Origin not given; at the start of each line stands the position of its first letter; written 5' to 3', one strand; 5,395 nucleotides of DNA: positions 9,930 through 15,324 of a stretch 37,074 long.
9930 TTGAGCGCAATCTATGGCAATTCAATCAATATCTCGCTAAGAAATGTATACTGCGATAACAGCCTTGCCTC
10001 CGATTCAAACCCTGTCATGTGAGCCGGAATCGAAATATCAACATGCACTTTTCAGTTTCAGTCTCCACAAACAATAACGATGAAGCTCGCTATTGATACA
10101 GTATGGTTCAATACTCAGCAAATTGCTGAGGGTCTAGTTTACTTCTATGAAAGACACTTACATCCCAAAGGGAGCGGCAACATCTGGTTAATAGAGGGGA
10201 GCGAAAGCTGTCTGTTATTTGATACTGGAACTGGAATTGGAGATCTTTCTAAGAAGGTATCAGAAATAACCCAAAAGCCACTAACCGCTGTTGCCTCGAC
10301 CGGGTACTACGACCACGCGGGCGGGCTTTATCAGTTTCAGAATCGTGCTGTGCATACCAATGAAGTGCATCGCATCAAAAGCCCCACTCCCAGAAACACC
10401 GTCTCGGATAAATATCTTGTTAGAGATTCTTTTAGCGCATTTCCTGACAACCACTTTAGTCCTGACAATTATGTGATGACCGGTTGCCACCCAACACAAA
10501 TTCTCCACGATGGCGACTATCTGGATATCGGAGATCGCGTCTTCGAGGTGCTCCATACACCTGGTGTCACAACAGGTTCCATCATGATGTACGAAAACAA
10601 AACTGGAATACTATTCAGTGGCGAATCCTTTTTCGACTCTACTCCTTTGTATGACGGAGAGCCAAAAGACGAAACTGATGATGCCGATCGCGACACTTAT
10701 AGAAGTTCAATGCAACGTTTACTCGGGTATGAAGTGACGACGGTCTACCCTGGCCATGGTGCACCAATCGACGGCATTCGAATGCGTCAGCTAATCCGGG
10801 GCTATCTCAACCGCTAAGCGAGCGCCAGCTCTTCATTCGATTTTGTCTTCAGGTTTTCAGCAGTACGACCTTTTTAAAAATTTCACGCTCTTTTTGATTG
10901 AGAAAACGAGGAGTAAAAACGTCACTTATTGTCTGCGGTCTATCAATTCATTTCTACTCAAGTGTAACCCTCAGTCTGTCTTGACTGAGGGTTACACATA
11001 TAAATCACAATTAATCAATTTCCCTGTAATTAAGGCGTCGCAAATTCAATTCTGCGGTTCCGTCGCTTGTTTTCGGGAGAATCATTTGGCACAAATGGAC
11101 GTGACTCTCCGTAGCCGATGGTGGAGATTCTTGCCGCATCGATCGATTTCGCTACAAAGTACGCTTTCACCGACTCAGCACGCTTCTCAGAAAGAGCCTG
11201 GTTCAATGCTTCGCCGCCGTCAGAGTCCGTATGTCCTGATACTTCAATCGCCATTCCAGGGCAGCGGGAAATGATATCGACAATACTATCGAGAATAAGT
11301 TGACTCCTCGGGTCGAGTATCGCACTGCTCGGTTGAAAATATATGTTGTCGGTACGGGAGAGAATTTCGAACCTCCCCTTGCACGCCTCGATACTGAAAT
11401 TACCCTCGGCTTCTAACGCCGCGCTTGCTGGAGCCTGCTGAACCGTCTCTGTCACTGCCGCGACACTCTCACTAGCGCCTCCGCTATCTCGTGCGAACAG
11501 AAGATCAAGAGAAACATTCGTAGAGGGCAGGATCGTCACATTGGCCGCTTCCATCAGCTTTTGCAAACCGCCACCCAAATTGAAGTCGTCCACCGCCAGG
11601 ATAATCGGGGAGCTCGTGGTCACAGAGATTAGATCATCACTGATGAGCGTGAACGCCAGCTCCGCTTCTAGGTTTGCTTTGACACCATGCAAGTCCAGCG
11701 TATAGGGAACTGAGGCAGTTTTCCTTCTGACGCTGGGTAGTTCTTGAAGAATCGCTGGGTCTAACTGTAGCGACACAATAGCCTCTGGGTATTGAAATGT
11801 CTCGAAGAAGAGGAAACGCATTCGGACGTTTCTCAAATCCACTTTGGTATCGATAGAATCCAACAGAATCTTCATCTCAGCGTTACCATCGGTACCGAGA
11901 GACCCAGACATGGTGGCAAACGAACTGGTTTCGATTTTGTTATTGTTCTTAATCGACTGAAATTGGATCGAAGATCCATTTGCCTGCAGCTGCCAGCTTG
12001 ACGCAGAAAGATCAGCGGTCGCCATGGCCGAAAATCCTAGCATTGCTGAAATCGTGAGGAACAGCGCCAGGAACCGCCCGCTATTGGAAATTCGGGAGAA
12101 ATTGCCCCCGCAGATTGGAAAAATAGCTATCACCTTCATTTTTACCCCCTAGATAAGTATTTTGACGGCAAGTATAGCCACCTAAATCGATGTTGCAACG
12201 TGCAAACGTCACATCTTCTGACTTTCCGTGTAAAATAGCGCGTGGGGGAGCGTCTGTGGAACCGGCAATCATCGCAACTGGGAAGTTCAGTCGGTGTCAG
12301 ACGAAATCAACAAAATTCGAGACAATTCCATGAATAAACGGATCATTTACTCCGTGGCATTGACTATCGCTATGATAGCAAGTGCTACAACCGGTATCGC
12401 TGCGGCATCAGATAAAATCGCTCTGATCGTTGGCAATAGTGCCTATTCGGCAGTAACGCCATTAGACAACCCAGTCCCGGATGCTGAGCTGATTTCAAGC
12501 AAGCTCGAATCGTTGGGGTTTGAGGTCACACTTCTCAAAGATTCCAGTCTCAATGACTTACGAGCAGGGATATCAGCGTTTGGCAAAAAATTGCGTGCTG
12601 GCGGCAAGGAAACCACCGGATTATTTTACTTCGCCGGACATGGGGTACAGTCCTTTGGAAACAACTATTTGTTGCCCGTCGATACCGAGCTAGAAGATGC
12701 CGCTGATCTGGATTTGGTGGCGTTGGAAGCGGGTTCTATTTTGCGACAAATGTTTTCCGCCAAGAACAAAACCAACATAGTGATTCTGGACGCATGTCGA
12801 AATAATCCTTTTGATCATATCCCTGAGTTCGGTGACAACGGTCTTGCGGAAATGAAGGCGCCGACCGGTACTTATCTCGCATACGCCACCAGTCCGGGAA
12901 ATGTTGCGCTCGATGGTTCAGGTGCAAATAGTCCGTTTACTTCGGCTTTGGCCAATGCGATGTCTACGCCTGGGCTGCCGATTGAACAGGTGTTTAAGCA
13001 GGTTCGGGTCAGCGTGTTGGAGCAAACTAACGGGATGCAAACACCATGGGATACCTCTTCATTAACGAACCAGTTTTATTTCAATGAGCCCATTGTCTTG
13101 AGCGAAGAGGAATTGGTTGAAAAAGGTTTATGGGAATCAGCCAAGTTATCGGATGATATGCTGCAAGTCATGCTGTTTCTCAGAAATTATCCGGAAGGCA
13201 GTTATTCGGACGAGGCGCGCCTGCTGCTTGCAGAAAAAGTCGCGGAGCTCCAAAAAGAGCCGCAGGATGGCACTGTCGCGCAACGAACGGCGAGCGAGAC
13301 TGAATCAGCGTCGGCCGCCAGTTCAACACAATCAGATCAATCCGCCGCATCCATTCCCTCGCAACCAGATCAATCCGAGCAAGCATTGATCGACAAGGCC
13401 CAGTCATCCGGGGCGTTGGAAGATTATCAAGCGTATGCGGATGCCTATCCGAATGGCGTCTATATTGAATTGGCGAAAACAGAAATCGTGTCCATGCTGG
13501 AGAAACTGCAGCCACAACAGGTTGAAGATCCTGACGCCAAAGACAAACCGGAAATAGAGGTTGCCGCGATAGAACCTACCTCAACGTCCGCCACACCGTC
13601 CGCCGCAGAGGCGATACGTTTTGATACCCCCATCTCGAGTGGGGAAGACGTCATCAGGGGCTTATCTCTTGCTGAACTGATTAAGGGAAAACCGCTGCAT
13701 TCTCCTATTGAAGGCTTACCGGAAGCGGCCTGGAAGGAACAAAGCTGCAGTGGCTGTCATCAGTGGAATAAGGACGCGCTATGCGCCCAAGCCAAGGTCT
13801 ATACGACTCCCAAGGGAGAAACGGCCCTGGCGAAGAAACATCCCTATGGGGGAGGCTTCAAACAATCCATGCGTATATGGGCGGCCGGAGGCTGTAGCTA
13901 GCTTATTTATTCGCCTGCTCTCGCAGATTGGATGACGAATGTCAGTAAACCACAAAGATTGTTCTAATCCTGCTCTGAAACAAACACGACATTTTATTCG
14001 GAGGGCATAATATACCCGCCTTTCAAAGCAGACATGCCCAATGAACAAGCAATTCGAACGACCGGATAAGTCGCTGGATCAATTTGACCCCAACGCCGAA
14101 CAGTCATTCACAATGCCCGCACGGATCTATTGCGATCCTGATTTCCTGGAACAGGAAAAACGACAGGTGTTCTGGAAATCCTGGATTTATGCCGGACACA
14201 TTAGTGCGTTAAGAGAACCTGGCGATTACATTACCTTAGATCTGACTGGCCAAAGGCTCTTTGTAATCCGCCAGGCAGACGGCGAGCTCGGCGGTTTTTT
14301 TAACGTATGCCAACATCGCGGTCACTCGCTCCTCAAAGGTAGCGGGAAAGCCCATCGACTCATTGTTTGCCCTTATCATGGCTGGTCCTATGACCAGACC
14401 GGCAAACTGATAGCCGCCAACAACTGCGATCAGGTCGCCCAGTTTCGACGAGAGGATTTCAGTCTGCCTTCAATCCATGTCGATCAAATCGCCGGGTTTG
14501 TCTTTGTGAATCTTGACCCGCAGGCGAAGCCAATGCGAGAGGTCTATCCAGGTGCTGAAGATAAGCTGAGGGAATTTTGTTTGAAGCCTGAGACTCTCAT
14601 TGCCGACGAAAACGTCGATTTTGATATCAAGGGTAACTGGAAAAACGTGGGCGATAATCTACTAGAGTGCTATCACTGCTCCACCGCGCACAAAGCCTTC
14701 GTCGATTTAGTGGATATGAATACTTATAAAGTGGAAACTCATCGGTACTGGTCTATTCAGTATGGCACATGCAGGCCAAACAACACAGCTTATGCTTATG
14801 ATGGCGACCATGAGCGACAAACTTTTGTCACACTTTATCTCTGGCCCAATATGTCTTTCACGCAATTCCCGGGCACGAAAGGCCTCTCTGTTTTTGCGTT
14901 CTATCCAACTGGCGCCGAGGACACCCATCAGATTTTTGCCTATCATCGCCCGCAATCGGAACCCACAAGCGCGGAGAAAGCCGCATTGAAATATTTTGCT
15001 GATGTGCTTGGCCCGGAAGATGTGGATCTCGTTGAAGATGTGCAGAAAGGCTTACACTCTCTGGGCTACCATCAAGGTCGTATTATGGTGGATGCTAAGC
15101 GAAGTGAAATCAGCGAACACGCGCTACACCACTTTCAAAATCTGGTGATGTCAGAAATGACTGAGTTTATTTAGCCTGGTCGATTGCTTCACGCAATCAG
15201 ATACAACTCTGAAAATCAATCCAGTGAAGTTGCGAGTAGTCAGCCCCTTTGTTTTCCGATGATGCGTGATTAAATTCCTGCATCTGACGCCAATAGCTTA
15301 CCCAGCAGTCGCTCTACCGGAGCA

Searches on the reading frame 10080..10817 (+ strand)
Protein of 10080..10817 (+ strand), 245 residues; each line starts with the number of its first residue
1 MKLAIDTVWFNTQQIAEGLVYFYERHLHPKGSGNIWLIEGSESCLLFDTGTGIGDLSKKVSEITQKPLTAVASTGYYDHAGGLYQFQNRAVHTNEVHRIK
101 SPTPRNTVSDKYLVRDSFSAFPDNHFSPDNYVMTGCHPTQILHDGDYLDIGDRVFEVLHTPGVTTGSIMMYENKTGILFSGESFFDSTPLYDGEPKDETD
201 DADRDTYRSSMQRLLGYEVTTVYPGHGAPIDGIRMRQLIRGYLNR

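Call 47: search_protein_families(library=pfam, proteins=[window:10080-10817:+], max_evalue=0.00001)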
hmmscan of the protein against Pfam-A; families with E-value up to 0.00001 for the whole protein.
window:10080-10817:+ (245 aa): 1 family
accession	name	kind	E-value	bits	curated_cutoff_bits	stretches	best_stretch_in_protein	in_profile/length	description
PF00753.33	Lactamase_B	-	2e-18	67.5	22.7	1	30-226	3-196/196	Metallo-beta-lactamase superfamily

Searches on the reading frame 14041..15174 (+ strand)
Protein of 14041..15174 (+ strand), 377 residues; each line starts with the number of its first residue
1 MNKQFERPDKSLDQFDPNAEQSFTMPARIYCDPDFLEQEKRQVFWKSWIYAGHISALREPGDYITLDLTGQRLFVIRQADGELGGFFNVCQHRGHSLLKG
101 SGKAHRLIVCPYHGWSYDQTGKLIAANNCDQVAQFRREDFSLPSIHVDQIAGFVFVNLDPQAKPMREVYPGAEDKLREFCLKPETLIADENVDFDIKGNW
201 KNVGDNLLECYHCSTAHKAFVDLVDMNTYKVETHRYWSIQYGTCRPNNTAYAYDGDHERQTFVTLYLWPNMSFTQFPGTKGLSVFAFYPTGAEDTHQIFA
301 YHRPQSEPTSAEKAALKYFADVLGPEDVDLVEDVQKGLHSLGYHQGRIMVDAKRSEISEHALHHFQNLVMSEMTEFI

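Call 48: search_protein_families(library=pfam, proteins=[window:14041-15174:+], max_evalue=0.00001)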
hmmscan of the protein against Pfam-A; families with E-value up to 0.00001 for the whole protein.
window:14041-15174:+ (377 aa): 2 families
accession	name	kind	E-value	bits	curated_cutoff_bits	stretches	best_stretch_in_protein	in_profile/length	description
PF00848.25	Ring_hydroxyl_A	-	2.1e-21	77.2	24.9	1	187-374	5-207/208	Ring hydroxylating alpha subunit (catalytic domain)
PF00355.32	Rieske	-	3.8e-19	68.8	20.3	1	47-135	1-87/88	Rieske [2Fe-2S] domain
